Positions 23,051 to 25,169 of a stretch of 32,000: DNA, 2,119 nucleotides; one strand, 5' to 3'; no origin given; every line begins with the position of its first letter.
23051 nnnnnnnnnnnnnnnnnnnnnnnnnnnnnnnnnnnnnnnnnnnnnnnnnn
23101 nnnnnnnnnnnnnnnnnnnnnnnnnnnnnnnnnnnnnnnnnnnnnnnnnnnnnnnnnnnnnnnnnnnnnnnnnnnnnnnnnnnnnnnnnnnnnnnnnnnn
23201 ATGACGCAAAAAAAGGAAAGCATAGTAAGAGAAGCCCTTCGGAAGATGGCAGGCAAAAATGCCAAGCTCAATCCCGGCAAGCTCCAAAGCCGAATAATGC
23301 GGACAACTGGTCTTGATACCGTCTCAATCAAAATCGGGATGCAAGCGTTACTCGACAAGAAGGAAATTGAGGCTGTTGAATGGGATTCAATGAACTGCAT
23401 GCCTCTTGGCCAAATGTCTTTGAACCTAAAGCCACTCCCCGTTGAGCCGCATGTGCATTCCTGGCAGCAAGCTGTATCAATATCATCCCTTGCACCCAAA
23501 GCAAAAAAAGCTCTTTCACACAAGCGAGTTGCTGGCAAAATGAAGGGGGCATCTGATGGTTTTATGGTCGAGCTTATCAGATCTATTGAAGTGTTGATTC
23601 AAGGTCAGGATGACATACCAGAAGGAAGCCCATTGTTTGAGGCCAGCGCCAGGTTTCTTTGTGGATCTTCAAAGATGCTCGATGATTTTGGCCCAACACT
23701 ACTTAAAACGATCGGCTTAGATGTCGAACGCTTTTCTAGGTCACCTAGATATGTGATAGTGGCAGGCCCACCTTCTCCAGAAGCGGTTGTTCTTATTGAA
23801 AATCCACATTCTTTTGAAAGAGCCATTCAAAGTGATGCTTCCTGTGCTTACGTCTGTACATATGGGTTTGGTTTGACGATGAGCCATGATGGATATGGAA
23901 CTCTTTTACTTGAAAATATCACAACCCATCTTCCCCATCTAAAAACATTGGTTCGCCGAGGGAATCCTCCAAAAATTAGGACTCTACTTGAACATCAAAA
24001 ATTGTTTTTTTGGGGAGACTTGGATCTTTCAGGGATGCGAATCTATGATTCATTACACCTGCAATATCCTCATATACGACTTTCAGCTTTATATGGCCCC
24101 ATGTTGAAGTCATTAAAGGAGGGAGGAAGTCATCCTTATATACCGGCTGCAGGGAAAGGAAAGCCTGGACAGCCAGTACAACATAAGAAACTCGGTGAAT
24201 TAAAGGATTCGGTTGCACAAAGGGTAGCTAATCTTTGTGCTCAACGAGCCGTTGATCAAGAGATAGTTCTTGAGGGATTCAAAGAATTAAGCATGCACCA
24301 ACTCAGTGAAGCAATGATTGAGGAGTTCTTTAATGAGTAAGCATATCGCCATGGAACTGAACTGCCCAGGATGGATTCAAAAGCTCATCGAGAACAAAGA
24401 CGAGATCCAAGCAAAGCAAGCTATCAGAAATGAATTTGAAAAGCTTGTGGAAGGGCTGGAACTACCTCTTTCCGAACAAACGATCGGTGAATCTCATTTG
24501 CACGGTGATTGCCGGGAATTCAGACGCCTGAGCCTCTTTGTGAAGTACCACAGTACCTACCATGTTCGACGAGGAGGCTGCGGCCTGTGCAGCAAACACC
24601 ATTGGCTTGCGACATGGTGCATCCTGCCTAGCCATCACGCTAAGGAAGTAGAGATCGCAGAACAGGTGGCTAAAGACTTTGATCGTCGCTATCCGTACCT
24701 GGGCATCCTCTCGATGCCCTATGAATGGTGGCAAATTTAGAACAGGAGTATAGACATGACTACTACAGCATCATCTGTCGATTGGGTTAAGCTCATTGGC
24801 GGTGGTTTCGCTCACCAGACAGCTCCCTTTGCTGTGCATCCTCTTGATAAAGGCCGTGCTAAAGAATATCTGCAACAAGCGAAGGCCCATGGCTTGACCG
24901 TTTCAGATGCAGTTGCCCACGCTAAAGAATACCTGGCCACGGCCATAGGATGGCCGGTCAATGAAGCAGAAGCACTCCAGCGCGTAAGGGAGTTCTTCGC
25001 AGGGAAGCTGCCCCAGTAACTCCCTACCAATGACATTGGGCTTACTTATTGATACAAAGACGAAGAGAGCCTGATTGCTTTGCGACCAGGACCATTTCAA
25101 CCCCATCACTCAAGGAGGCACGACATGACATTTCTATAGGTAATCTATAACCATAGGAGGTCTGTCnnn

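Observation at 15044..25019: WYL-regulated, enlarged Wadjet-like SMC/Toprim operon with two extra coupled genes: candidate undescribed variant system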

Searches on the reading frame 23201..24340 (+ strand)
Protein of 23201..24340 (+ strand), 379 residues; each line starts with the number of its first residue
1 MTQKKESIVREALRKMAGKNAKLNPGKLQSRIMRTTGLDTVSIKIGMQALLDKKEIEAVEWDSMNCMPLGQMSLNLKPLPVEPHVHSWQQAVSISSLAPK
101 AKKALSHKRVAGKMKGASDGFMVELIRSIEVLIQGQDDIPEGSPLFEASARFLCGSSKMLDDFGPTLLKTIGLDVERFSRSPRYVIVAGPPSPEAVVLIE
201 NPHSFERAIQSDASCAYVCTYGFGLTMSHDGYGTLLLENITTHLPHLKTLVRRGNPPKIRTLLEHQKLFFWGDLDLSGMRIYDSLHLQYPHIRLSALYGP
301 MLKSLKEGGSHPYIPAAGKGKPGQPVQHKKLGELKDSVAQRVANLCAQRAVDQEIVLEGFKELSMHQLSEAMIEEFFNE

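Call 3: search_protein_families(library=padloc, proteins=[window:23201-24340:+], max_evalue=0.01)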
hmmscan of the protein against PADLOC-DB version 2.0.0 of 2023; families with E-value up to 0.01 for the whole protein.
window:23201-24340:+ (379 aa): 9 families
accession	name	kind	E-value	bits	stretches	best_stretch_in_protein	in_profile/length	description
PDLC00527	JetD1|JetD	-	1.4e-21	75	1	81-319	110-347/387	DUF2220; DUF3322; DUF2399 domain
PDLC00531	JetD1|JetD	-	2.5e-15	54.6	2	265-354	144-230/234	DUF2220; DUF3322; DUF2399 domain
PDLC00533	JetD1|JetD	-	2.1e-06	25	1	194-287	268-340/409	DUF2220; DUF3322; DUF2399 domain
PDLC00522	JetD1|JetD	-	9.2e-06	23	1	261-293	282-314/382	DUF2220; DUF3322; DUF2399 domain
PDLC00592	JetD3|JetD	-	1.3e-05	22.7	1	263-304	239-283/346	DUF2239; DUF2220 domain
PDLC00591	JetD3|JetD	-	4.2e-05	21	1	264-316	250-296/350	DUF2239; DUF2220 domain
PDLC00521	JetD1|JetD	-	0.002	15.4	1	192-285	250-323/395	DUF2220; DUF3322; DUF2399 domain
PDLC00530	JetD1|JetD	-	0.0029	15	1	263-293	287-317/391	DUF2220; DUF3322; DUF2399 domain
PDLC00556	JetD2|JetD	-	0.0029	14.8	0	191-222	286-317/430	DUF2220; DUF3322; DUF2399 domain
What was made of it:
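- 23201..24340 (+): g4, 379 aa: JetD-type Toprim nuclease. It hits PADLOC JetD1 PDLC00527 at 1.4e-21, covering residues 81-319 (call 3).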

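Call 4: search_protein_families(library=pfam, proteins=[window:23201-24340:+], max_evalue=0.1)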
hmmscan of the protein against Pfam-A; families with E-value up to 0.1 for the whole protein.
window:23201-24340:+ (379 aa): 2 families
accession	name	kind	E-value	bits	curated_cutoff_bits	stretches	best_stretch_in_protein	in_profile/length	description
PF09983.15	JetD_C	-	4.6e-06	26.5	22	1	262-293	80-111/179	Wadjet protein JetD, C-terminal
PF09664.16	DUF2399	-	0.02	15.1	23.4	0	191-223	17-51/152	Protein of unknown function C-terminus (DUF2399)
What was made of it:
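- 23201..24340 (+): It hits Pfam JetD_C at 26.5 bits, above the 22-bit cut-off (call 4).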

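Call 5: search_protein_families(library=ncbifam, proteins=[window:23201-24340:+], max_evalue=0.1)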
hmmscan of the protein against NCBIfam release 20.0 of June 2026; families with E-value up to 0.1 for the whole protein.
window:23201-24340:+ (379 aa): 1 family
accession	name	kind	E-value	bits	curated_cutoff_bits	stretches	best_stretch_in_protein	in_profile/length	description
NF004533.0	PRK05883.1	equivalog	0.071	12.9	72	0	28-72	45-89/100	acyl carrier protein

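Call 13: search_solved_structures(query=window:23201-24340:+, max_evalue=1, show_alignments=2)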
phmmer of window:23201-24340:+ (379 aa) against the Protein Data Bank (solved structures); distinct sequences matched with E-value up to 1: 1.
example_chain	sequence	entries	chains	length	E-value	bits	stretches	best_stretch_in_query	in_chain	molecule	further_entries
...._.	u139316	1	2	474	0.17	14.3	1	265-293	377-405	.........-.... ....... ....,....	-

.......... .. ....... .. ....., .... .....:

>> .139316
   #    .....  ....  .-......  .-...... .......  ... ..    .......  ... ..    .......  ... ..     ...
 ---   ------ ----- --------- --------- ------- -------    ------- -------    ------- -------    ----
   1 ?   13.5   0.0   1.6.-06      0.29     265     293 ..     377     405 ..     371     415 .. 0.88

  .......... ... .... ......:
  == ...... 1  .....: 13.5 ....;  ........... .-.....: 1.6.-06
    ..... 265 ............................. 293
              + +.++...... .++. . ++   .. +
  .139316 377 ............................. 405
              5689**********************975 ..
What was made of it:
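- On Wadjet (JetABCD): There is a weak MksG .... match over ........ (call 13).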

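Call 41: search_dna_similar(query=window:23201-24340:+, collection=plasmids, mode=protein, max_evalue=0.001, max_rows=30)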
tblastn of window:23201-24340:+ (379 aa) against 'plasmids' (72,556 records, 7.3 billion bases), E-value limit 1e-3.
Records with a match: 6; places in all: 6; records where one place covers at least 80% of the query: 5.
Best place of each record, by identity: <60% 6.
By first word of the organism name: Burkholderia 3; Pseudomonas 2; Ralstonia 1.
By predicted mobility (MOB-suite, as given by PLSDB): conjugative 5; mobilizable 1.
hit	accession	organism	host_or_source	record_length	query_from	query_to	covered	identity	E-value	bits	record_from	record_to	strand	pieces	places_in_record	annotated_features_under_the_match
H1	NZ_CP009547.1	Burkholderia sp. 2002721687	water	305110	5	370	97%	37.0%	1e-55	204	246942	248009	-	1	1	Wadjet anti-phage system protein JetD domain-containing protein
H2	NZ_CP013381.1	Burkholderia humptydooensis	water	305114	5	370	97%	37.0%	1e-55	204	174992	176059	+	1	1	Wadjet anti-phage system protein JetD domain-containing protein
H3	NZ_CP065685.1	Burkholderia humptydooensis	-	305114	5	370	97%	37.0%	1e-55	204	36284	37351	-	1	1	Wadjet anti-phage system protein JetD domain-containing protein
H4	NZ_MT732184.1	Pseudomonas aeruginosa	-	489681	1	356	94%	35.8%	2e-56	206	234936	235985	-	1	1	Wadjet anti-phage system protein JetD domain-containing protein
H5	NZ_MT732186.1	Pseudomonas aeruginosa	-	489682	1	356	94%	35.8%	2e-56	206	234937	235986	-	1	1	Wadjet anti-phage system protein JetD domain-containing protein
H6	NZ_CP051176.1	Ralstonia solanacearum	Whole organism,tomato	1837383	145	311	44%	25.6%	2e-4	51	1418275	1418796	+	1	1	none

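Call 43: get_annotated_region(hit=H1, flank=12000)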
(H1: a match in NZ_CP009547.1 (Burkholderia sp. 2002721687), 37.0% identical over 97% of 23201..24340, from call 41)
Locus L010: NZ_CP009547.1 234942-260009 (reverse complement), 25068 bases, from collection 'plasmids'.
description: Burkholderia sp. 2002721687 plasmid pBTU, complete sequence
organism: Burkholderia sp. 2002721687 (NCBI taxid 1468409)
taxonomy: Bacteria; Pseudomonadota; Betaproteobacteria; Burkholderiales; Burkholderiaceae; Burkholderia; Burkholderia sp. 2002721687
host: -; source: water; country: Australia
typing (MOB-suite, as given by PLSDB): conjugative; replicon rep_cluster_523; relaxase MOBF; mating-pair formation MPF_F
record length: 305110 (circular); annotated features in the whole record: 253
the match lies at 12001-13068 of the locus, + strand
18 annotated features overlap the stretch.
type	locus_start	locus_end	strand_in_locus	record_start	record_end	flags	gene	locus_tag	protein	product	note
CDS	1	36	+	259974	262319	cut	-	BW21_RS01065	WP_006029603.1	site-specific integrase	-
CDS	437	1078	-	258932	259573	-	-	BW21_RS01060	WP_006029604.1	hypothetical protein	-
CDS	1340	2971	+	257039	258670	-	-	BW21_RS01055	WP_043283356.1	hypothetical protein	-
CDS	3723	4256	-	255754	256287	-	-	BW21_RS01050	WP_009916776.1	hypothetical protein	-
CDS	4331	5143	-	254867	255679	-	-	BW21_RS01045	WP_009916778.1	WYL domain-containing protein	-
CDS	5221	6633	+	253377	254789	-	-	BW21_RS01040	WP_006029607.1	hypothetical protein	-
CDS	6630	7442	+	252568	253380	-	-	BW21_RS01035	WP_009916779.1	hypothetical protein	-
CDS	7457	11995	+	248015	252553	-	-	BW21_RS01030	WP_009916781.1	hypothetical protein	-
CDS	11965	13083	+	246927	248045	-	-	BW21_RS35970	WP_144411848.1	Wadjet anti-phage system protein JetD domain-containing protein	-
CDS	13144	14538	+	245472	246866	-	-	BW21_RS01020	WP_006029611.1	ISL3 family transposase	-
CDS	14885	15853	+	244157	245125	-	-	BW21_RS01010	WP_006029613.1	SMP-30/gluconolactonase/LRE family protein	-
CDS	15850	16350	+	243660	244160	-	-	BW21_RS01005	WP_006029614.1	MarR family winged helix-turn-helix transcriptional regulator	GO:0006355 - regulation of DNA-templated transcription [Evidence IEA]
CDS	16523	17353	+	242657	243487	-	-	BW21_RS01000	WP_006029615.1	p-hydroxycinnamoyl CoA hydratase/lyase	-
CDS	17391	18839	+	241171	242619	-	-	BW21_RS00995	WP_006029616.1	aldehyde dehydrogenase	-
CDS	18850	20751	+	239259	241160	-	-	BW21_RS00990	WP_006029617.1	feruloyl-CoA synthase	-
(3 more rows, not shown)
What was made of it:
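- It sits on the Burkholderia plasmid pBTU (call 43).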

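Call 44: get_annotated_region(hit=H4, flank=12000)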
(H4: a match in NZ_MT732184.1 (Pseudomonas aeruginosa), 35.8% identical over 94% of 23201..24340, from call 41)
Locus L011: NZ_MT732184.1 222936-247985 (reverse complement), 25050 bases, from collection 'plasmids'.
description: Pseudomonas aeruginosa strain NMI3438/07 plasmid pPUV-6, complete sequence
organism: Pseudomonas aeruginosa (NCBI taxid 287)
taxonomy: Bacteria; Pseudomonadota; Gammaproteobacteria; Pseudomonadales; Pseudomonadaceae; Pseudomonas; Pseudomonas aeruginosa
host: -; source: -; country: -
typing (MOB-suite, as given by PLSDB): conjugative; replicon IncP,rep_cluster_1115; relaxase MOBP; mating-pair formation MPF_T
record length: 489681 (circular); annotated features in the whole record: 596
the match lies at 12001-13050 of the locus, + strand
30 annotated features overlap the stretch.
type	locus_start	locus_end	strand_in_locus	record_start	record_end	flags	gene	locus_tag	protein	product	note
CDS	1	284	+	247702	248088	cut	-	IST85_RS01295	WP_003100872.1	DUF86 domain-containing protein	-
CDS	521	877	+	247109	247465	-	-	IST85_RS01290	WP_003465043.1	cupin domain-containing protein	-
CDS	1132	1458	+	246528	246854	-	-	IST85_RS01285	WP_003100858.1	hypothetical protein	-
CDS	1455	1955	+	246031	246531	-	-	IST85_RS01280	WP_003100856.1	hypothetical protein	-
CDS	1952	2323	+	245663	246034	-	-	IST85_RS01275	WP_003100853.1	hypothetical protein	-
CDS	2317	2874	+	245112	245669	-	-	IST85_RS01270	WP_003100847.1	recombinase family protein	GO:0006310 - DNA recombination [Evidence IEA]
CDS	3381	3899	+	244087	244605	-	-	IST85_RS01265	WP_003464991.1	DUF417 family protein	-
CDS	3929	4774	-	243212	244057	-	-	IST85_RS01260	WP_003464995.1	AraC family transcriptional regulator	GO:0006355 - regulation of DNA-templated transcription [Evidence IEA]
CDS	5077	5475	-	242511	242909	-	merR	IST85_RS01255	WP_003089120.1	Hg(II)-responsive transcriptional regulator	-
CDS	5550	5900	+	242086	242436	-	-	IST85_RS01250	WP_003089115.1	mercuric transporter MerT family protein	-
CDS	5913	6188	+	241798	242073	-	merP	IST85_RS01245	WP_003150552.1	mercury resistance system periplasmic binding protein MerP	-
CDS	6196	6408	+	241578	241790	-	-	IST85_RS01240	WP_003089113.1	GDCCVxC domain-containing (seleno)protein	-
CDS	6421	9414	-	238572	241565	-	-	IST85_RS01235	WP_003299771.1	Tn3 family transposase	-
CDS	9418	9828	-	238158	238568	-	-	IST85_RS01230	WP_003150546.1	putative toxin-antitoxin system toxin component, PIN family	-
CDS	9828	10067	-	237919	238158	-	-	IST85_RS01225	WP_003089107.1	ribbon-helix-helix domain-containing protein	-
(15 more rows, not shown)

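Call 56: get_annotated_region(hit=H6, flank=9000)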
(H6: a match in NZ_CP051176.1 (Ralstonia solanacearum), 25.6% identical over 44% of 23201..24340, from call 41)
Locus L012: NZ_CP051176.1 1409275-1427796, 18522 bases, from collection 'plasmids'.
description: Ralstonia solanacearum strain Rs5 plasmid pUW576mp, complete sequence
organism: Ralstonia solanacearum (NCBI taxid 305)
taxonomy: Bacteria; Pseudomonadota; Betaproteobacteria; Burkholderiales; Burkholderiaceae; Ralstonia; Ralstonia solanacearum
host: -; source: Whole organism,tomato; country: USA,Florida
typing (MOB-suite, as given by PLSDB): mobilizable; relaxase MOBP,MOBP
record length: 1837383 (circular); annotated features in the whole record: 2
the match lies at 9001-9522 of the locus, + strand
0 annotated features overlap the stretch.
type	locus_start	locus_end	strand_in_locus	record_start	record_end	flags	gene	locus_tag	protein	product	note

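Call 59: search_protein_families(library=padloc, proteins=[L012:2628-4142:+, L012:4048-4821:+, L012:4721-8488:+, L012:8485-9648:+, L010:5221-6633:+, L010:6630-7442:+, L010:7457-11995:+, L010:11965-13083:+], max_evalue=0.001)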
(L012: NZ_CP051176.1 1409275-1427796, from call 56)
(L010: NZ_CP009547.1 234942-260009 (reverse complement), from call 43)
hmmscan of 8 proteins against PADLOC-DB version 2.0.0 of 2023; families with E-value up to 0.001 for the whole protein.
L012:2628-4142:+ (504 aa): 3 families
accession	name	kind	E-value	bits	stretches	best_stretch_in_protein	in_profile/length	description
PDLC00462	JetA1|JetA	-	6.5e-189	626.5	1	30-500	2-472/475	DUF5716 domain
PDLC00445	JetA1|JetA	-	8.9e-79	263.7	1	33-471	5-440/480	DUF5716 domain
PDLC00442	JetA1|JetA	-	7.2e-05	19.8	0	37-131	12-98/467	DUF5716 domain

L012:4048-4821:+ (257 aa): 9 families
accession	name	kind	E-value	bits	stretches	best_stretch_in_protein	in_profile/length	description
PDLC00470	JetB1|JetB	-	1.7e-84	280.6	1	34-251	2-219/223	DUF4194 domain; MukE-like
PDLC00482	JetB1|JetB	-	4.8e-51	171.4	1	37-244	3-211/252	DUF4194 domain; MukE-like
PDLC00500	JetB1|JetB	-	2.9e-10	38.3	1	51-238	12-177/201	DUF4194 domain; MukE-like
PDLC00498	JetB1|JetB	-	5.5e-10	37.3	1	143-243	94-194/211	DUF4194 domain; MukE-like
PDLC00469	JetB1|JetB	-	1.5e-09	35.5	1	49-237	16-193/217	DUF4194 domain; MukE-like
PDLC00502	JetB1|JetB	-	5.5e-09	34.1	1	130-250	85-203/214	DUF4194 domain; MukE-like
PDLC00479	JetB1|JetB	-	7.3e-09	33.4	1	144-238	90-182/202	DUF4194 domain; MukE-like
PDLC00475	JetB1|JetB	-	2.1e-05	22.1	1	45-192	19-155/210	DUF4194 domain; MukE-like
PDLC00489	JetB1|JetB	-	0.0001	19.9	1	132-233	83-183/235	DUF4194 domain; MukE-like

L012:4721-8488:+ (1255 aa): 16 families
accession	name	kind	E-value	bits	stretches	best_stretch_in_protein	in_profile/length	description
PDLC00507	JetC1|JetC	-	0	1358.4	1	31-1249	1-1211/1215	DUF3584 domain; MukB-like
PDLC00515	JetC1|JetC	-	3.6e-210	699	1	31-1239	1-1206/1212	DUF3584 domain; MukB-like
PDLC00519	JetC1|JetC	-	4.7e-89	297.9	1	32-1177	3-1057/1097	DUF3584 domain; MukB-like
PDLC00513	JetC1|JetC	-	2.4e-80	268.9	1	33-1187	4-1084/1140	DUF3584 domain; MukB-like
PDLC00504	JetC1|JetC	-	1.6e-64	216.6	1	31-1178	2-1087/1144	DUF3584 domain; MukB-like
PDLC00503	JetC1|JetC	-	1.6e-63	213.3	1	32-1176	3-1085/1146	DUF3584 domain; MukB-like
PDLC00505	JetC1|JetC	-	2.6e-47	159.6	2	579-1176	487-1074/1118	DUF3584 domain; MukB-like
PDLC00506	JetC1|JetC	-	1.7e-39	133.7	1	32-1185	3-1097/1149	DUF3584 domain; MukB-like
PDLC00516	JetC1|JetC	-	6.7e-35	118.5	2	579-1178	490-1066/1098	DUF3584 domain; MukB-like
PDLC00508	JetC1|JetC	-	2.5e-26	90.2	1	511-1173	414-1066/1106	DUF3584 domain; MukB-like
PDLC00518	JetC1|JetC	-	5.1e-22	75.6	2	388-1178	302-1069/1112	DUF3584 domain; MukB-like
PDLC00510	JetC1|JetC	-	1e-20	71.3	2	970-1177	845-1043/1093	DUF3584 domain; MukB-like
PDLC00512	JetC1|JetC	-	8.5e-19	65.1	2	714-1177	643-1079/1123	DUF3584 domain; MukB-like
PDLC03859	LmuB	-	1.2e-09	36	1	31-105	3-62/611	-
PDLC04135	mad3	-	1.1e-07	29.8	1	32-283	1-195/374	mads_3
PDLC00553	JetC2|JetC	-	4e-06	23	1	1073-1163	1210-1300/1361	DUF3584 domain; MukB-like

L012:8485-9648:+ (387 aa): 8 families
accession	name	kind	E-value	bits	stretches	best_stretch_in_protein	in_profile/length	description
PDLC00527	JetD1|JetD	-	2.2e-126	420.1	1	9-387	9-381/387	DUF2220; DUF3322; DUF2399 domain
PDLC00531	JetD1|JetD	-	7.3e-69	229.8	1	155-386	3-231/234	DUF2220; DUF3322; DUF2399 domain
PDLC00533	JetD1|JetD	-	2e-07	28.4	1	285-340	302-360/409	DUF2220; DUF3322; DUF2399 domain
PDLC00530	JetD1|JetD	-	2.6e-06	25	1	291-328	285-318/391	DUF2220; DUF3322; DUF2399 domain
PDLC00522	JetD1|JetD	-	8.1e-06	23.1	1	301-327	288-314/382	DUF2220; DUF3322; DUF2399 domain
PDLC00592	JetD3|JetD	-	1.2e-05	22.8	1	213-340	172-284/346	DUF2239; DUF2220 domain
PDLC00529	JetD1|JetD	-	6.4e-05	20.2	0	283-320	286-323/394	DUF2220; DUF3322; DUF2399 domain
PDLC00591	JetD3|JetD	-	0.00013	19.4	0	289-327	241-279/350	DUF2239; DUF2220 domain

L010:5221-6633:+ (470 aa): 0 families

L010:6630-7442:+ (270 aa): 0 families

L010:7457-11995:+ (1512 aa): 1 family
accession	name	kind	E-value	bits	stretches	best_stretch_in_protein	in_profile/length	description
PDLC03859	LmuB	-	2e-11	41.8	1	285-726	202-470/611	-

L010:11965-13083:+ (372 aa): 7 families
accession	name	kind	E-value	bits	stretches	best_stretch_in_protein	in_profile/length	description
PDLC00527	JetD1|JetD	-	1.7e-18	64.8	1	150-354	174-382/387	DUF2220; DUF3322; DUF2399 domain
PDLC00531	JetD1|JetD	-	4.9e-12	43.9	1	152-353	25-232/234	DUF2220; DUF3322; DUF2399 domain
PDLC00592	JetD3|JetD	-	6e-07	27.1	1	267-327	239-301/346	DUF2239; DUF2220 domain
PDLC00530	JetD1|JetD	-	0.00029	18.2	1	267-297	287-317/391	DUF2220; DUF3322; DUF2399 domain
PDLC00591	JetD3|JetD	-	0.00041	17.8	1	269-311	251-296/350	DUF2239; DUF2220 domain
PDLC00523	JetD1|JetD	-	0.00061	16.9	1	267-298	295-326/398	DUF2220; DUF3322; DUF2399 domain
PDLC00557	JetD2|JetD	-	0.00086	16.8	0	195-227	279-311/423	DUF2220; DUF3322; DUF2399 domain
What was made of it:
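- Closest known: Wadjet / JetABCD. Different: A type I control scores 1e-84 to 0 (calls 3-5, 59).
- Closest known: Lamassu. Different: The hits are of coiled-coil type and are shared with canonical JetC (call 59).
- The LmuB hits lie in coiled-coil sequence, and canonical JetC1 hits the same model (call 59).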

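Call 107: search_dna_similar(query=L012:4811-8488:+, collection=plasmids, mode=protein, max_evalue=1e-20, max_rows=40, rows=spread)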
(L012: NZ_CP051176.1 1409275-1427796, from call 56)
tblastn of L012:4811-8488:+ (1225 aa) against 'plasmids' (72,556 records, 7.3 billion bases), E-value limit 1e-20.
Records with a match: 8; places in all: 8; records where one place covers at least 80% of the query: 8.
Best place of each record, by identity: >=99% 1; 60-80% 3; <60% 4.
By first word of the organism name: Variovorax 4; Cupriavidus 3; Ralstonia 1.
By predicted mobility (MOB-suite, as given by PLSDB): non-mobilizable 4; mobilizable 2; conjugative 2.
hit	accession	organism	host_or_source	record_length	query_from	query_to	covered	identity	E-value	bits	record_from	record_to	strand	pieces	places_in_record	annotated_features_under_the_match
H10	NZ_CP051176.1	Ralstonia solanacearum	Whole organism,tomato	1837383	1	1225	100%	100.0%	0e+0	2280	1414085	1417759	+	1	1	none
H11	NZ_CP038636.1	Cupriavidus oxalaticus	whole organism,sewage sludge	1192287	1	1225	100%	73.6%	0e+0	1596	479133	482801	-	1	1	none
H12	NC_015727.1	Cupriavidus necator N-1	soil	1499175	1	1225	100%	73.2%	0e+0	1585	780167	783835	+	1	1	record has no annotation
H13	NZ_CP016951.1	Cupriavidus taiwanensis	Mimosa,single cell,nodules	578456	1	1224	100%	72.9%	0e+0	1561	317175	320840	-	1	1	SbcC/MukB-like Walker B domain-containing protein | DUF4194 domain-containing protein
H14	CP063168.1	Variovorax paradoxus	-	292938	1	1214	86%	34.2%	2e-88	510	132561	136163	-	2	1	AAA family ATPase | DUF4194 domain-containing protein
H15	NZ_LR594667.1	Variovorax sp. SRS16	linuron-contaminated soil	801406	1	1218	82%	35.4%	6e-75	516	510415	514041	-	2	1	SbcC/MukB-like Walker B domain-containing protein | DUF4194 domain-containing protein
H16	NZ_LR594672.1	Variovorax sp. PBL-E5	linuron-contaminated soil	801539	1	1218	82%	35.4%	6e-75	516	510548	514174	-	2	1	SbcC/MukB-like Walker B domain-containing protein | DUF4194 domain-containing protein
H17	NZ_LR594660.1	Variovorax sp. PBL-H6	linuron-contaminated soil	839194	1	1218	82%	35.4%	6e-75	516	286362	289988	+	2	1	SbcC/MukB-like Walker B domain-containing protein | DUF4194 domain-containing protein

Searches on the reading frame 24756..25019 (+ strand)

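Call 3: search_protein_families(library=padloc, proteins=[window:24756-25019:+], max_evalue=0.01)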
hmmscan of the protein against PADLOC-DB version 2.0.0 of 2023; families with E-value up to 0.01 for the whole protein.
window:24756-25019:+ (87 aa): 0 families

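Call 4: search_protein_families(library=pfam, proteins=[window:24756-25019:+], max_evalue=0.1)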
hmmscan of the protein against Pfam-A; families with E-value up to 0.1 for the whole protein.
window:24756-25019:+ (87 aa): 1 family
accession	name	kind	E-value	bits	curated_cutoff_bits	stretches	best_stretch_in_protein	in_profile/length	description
PF08590.15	DUF1771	-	0.011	16.4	28.7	1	31-61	30-60/64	Domain of unknown function (DUF1771)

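Call 5: search_protein_families(library=ncbifam, proteins=[window:24756-25019:+], max_evalue=0.1)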
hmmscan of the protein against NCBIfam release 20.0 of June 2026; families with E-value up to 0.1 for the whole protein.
window:24756-25019:+ (87 aa): 1 family
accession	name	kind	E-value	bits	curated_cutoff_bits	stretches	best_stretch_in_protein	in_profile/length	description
TIGR01251.1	ribP_PPkin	subfamily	0.083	11.8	113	1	18-58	237-276/309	ribose-phosphate diphosphokinase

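Call 87: search_protein_families(library=phrogs, proteins=[window:24756-25019:+], max_evalue=0.01)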
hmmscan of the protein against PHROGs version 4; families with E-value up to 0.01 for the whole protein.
window:24756-25019:+ (87 aa): 0 families
